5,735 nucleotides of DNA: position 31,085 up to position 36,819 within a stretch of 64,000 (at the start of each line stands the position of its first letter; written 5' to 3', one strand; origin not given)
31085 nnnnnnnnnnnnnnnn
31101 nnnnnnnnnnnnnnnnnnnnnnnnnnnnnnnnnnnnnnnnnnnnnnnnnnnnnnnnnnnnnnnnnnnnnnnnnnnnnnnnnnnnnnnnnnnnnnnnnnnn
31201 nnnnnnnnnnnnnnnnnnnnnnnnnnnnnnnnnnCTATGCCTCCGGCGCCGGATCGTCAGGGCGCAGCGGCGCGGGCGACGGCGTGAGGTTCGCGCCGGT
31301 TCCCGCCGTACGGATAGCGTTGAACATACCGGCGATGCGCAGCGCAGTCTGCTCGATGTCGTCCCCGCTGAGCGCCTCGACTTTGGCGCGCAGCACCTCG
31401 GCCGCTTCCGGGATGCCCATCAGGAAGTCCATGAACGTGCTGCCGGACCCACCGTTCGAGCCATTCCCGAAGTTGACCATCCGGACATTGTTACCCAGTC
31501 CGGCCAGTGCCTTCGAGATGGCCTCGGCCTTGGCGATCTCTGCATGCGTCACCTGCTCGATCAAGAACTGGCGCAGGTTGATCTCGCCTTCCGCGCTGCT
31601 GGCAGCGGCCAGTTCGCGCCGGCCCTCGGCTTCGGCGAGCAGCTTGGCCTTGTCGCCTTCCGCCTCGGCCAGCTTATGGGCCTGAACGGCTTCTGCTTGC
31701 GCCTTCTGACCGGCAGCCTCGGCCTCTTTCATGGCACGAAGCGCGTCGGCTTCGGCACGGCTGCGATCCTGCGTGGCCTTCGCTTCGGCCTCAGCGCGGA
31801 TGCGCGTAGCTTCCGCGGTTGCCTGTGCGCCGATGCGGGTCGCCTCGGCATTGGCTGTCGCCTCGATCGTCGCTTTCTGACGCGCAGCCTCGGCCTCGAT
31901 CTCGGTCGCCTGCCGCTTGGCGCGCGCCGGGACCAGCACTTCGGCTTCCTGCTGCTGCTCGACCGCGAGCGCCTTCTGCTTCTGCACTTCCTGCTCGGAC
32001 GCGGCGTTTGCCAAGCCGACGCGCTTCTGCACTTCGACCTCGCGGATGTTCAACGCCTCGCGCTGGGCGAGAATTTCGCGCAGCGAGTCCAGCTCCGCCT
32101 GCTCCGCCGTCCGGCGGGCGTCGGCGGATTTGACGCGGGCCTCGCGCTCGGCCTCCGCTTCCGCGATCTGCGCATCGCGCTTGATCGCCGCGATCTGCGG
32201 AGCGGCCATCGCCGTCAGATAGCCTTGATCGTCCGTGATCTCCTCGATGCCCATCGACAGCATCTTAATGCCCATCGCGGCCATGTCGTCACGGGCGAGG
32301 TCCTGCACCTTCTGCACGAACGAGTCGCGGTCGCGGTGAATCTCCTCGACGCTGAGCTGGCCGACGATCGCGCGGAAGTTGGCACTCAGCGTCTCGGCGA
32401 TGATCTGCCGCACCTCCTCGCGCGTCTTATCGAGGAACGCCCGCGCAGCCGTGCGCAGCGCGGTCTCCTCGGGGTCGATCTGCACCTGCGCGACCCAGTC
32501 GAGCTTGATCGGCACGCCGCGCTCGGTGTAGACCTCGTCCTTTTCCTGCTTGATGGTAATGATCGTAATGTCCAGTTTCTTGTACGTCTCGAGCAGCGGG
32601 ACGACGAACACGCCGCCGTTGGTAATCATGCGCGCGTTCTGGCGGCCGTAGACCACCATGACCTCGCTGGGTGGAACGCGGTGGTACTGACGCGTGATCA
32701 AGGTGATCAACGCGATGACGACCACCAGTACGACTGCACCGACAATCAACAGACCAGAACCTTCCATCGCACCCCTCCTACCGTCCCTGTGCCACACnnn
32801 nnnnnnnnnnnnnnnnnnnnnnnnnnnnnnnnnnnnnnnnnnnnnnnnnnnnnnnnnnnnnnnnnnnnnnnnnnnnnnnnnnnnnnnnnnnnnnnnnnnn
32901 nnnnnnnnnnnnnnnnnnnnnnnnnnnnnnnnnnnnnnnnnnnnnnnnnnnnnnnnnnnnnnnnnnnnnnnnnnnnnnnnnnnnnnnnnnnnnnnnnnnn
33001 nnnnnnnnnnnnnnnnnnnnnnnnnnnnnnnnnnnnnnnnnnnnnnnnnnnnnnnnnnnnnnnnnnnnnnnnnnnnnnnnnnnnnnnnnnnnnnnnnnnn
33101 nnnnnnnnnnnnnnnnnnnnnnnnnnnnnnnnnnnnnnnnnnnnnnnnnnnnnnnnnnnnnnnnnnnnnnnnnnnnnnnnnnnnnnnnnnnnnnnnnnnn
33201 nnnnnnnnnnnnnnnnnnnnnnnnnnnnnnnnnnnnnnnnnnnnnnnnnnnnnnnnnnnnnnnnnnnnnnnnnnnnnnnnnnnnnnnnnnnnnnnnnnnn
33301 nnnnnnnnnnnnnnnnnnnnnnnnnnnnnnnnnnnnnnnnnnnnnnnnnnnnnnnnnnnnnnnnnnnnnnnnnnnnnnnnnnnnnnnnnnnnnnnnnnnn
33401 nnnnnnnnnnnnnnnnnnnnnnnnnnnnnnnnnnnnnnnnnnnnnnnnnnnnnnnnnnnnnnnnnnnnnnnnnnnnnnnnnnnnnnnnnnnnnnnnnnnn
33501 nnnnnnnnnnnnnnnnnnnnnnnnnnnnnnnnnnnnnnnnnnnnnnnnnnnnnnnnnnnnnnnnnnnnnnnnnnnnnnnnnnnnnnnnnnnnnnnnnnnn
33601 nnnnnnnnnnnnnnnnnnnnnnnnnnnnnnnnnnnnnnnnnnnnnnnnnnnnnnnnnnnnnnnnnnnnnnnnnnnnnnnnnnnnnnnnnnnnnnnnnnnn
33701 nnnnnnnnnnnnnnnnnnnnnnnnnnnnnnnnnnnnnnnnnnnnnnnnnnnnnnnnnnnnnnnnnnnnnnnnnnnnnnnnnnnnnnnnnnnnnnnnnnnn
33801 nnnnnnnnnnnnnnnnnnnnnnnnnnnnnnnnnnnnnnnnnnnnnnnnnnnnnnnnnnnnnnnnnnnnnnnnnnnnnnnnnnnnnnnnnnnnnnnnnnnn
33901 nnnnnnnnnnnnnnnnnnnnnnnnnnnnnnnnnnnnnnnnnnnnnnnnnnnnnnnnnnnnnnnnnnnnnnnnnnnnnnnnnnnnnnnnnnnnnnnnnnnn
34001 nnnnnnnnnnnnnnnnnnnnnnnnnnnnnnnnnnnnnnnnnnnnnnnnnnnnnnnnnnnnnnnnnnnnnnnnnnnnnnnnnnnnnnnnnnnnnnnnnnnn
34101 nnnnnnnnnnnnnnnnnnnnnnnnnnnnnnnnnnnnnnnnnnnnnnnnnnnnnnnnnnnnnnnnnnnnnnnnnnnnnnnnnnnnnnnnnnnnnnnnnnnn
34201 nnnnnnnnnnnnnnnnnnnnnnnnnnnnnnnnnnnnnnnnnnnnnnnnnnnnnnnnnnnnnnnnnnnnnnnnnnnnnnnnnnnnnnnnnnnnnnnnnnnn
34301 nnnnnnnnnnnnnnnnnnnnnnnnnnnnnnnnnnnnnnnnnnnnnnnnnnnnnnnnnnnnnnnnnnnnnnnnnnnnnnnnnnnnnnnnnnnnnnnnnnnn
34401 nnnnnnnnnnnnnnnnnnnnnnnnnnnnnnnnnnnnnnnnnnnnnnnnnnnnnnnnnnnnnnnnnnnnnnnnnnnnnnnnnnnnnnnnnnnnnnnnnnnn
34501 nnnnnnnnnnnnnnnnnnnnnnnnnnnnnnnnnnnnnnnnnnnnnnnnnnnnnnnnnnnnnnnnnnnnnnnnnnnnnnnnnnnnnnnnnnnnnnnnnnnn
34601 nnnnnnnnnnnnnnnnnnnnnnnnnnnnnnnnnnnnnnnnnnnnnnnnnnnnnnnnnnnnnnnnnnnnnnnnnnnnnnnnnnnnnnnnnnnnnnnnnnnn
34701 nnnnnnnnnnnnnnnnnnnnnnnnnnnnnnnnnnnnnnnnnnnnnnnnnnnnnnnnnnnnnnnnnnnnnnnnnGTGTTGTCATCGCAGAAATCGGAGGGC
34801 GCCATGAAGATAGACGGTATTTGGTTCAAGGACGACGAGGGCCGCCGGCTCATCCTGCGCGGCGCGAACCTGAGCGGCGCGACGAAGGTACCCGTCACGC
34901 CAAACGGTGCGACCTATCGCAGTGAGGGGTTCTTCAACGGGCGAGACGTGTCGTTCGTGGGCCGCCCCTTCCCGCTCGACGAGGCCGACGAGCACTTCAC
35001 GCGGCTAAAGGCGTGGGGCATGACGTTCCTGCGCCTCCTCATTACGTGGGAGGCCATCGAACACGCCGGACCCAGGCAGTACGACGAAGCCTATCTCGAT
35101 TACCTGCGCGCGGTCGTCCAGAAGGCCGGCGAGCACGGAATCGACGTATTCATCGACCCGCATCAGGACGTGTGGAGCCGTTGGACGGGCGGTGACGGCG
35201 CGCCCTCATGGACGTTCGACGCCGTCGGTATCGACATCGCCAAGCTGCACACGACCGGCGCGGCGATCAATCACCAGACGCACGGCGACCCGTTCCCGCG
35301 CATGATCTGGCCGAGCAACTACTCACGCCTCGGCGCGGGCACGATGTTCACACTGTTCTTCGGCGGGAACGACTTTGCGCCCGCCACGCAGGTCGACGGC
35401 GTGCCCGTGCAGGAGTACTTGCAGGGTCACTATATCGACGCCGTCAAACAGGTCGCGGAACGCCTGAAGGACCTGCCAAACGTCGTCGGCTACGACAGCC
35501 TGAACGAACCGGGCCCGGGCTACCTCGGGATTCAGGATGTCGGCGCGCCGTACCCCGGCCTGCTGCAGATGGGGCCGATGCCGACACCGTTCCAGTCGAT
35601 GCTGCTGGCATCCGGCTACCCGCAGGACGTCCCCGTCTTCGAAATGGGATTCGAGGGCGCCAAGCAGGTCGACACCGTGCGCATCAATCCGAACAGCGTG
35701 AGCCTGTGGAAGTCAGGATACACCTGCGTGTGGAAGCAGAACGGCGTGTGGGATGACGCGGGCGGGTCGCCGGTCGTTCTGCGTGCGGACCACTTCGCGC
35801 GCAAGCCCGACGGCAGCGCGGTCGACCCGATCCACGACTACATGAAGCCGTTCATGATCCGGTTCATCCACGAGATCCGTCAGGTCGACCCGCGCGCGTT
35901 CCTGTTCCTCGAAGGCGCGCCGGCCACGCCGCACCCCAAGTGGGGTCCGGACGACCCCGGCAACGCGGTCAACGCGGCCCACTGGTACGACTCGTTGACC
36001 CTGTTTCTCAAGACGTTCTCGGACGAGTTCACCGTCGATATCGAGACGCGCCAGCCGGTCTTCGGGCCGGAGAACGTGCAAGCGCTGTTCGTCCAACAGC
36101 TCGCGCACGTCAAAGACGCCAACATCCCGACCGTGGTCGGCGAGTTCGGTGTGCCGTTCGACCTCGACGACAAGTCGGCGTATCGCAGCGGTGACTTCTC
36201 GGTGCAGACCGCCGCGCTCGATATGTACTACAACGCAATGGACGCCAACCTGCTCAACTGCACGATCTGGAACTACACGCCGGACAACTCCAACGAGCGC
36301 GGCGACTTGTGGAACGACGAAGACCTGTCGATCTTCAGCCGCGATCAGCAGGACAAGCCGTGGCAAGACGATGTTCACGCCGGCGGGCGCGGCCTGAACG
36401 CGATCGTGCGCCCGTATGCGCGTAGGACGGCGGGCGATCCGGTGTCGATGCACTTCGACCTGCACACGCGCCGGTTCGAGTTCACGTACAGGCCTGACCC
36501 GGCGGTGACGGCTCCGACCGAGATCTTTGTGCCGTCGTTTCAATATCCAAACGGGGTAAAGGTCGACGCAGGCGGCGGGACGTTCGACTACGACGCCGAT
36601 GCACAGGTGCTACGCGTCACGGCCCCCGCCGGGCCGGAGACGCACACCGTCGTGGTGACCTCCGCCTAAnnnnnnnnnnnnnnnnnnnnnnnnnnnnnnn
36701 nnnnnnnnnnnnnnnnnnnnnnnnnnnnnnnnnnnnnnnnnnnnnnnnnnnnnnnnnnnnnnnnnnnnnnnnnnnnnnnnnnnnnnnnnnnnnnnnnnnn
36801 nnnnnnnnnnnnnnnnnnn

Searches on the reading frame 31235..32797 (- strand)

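Call 41: search_protein_families(library=pfam, proteins=[window:31235-32797:-], max_evalue=0.001)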
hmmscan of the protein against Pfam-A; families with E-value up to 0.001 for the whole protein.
window:31235-32797:- (520 aa): 1 family
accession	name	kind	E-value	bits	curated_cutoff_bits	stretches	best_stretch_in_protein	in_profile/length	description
PF01145.31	Band_7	-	5.8e-29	101.8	23.6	1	40-218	2-176/176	SPFH domain / Band 7 family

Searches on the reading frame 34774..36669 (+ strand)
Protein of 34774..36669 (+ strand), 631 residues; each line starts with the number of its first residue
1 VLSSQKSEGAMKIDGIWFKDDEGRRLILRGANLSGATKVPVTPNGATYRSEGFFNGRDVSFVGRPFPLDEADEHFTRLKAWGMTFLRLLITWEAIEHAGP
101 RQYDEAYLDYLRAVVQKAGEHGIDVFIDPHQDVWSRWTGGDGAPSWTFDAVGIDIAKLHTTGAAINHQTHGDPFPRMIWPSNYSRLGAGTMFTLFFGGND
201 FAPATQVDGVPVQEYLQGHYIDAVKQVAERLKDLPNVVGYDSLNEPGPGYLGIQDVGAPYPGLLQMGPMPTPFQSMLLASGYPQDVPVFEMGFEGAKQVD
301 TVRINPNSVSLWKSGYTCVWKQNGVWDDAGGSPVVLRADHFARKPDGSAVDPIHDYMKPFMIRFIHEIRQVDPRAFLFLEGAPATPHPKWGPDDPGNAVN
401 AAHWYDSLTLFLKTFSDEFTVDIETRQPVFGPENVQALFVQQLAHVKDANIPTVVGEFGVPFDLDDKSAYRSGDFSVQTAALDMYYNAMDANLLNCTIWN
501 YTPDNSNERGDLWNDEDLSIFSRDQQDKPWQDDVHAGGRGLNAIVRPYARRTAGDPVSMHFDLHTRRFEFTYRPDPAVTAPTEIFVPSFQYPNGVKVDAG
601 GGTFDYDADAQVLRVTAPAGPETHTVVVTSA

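Call 41: search_protein_families(library=pfam, proteins=[window:34774-36669:+], max_evalue=0.001)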
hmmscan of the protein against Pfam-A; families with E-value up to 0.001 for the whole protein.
window:34774-36669:+ (631 aa): 2 families
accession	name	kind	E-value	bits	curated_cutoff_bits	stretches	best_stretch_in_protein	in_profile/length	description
PF18564.7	Glyco_hydro_5_C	-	6.4e-23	81.5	22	1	546-628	1-87/87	Glycoside hydrolase family 5 C-terminal domain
PF00150.24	Cellulase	-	7.2e-21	75.3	23.5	2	66-248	21-132/272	Cellulase (glycosyl hydrolase family 5)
